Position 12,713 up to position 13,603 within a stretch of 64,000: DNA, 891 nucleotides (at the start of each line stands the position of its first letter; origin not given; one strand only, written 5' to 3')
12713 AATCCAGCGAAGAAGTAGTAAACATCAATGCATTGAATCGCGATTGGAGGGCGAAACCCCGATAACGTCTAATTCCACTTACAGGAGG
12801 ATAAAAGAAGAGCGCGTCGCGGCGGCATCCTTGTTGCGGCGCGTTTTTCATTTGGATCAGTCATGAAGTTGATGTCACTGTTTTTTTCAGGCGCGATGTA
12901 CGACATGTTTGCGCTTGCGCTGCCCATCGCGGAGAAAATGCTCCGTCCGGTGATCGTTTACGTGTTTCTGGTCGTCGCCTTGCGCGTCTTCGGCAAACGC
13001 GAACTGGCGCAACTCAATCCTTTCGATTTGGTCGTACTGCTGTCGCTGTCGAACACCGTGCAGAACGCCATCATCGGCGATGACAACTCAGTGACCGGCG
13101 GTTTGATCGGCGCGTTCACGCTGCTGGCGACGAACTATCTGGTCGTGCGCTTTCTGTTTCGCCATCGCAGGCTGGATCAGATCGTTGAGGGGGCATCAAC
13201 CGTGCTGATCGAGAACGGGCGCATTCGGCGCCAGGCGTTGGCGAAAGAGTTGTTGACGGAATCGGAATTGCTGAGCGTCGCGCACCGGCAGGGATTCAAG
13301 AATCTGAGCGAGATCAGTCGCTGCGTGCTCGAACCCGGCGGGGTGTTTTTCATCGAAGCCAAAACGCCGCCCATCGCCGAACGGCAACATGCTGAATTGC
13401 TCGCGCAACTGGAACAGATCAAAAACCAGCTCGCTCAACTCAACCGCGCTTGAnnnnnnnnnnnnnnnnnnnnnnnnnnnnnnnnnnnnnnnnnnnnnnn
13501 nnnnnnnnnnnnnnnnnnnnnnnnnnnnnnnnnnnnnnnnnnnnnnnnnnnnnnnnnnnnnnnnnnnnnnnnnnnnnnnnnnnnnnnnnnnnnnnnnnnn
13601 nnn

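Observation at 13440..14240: Solo Cas4-like Fe-S PD-(D/E)xK nuclease with no CRISPR-Cas context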

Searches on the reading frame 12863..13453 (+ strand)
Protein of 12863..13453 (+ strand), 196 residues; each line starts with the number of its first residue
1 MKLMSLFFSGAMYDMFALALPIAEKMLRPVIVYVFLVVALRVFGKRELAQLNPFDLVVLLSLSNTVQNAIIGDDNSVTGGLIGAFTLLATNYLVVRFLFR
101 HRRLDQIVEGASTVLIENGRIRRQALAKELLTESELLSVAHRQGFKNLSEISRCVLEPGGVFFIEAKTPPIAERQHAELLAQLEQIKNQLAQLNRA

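Call 59: find_encoding_contigs(protein=window:12863-13453:+, flank=5000, max_places=6)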
Protein window:12863-13453:+ (196 aa): 1 contig read that carries it; 1 place shown.
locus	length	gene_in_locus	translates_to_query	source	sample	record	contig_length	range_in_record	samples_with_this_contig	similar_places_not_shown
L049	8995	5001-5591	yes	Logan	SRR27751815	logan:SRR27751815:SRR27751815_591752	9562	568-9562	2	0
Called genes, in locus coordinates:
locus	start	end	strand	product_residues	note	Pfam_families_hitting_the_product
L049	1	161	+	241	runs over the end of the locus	?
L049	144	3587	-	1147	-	PF00704:Glyco_hydro_18, PF01522:Polysacc_deac_1, PF03142:Chitin_synth_2 (faint), PF13506:Glyco_transf_21, PF00535:Glycos_transf_2, PF10111:Glyco_tranf_2_2 (weak), PF13641:Glyco_tranf_2_3, PF13632:Glyco_trans_2_3, +1 more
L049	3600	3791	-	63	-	PF02416:TatA_B_E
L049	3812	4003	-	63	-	-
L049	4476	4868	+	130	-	PF04972:BON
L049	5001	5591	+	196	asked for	PF04239:DUF421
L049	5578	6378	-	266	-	-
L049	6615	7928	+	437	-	PF01566:Nramp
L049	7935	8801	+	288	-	PF13557:Phenol_MetA_deg (weak)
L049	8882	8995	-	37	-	?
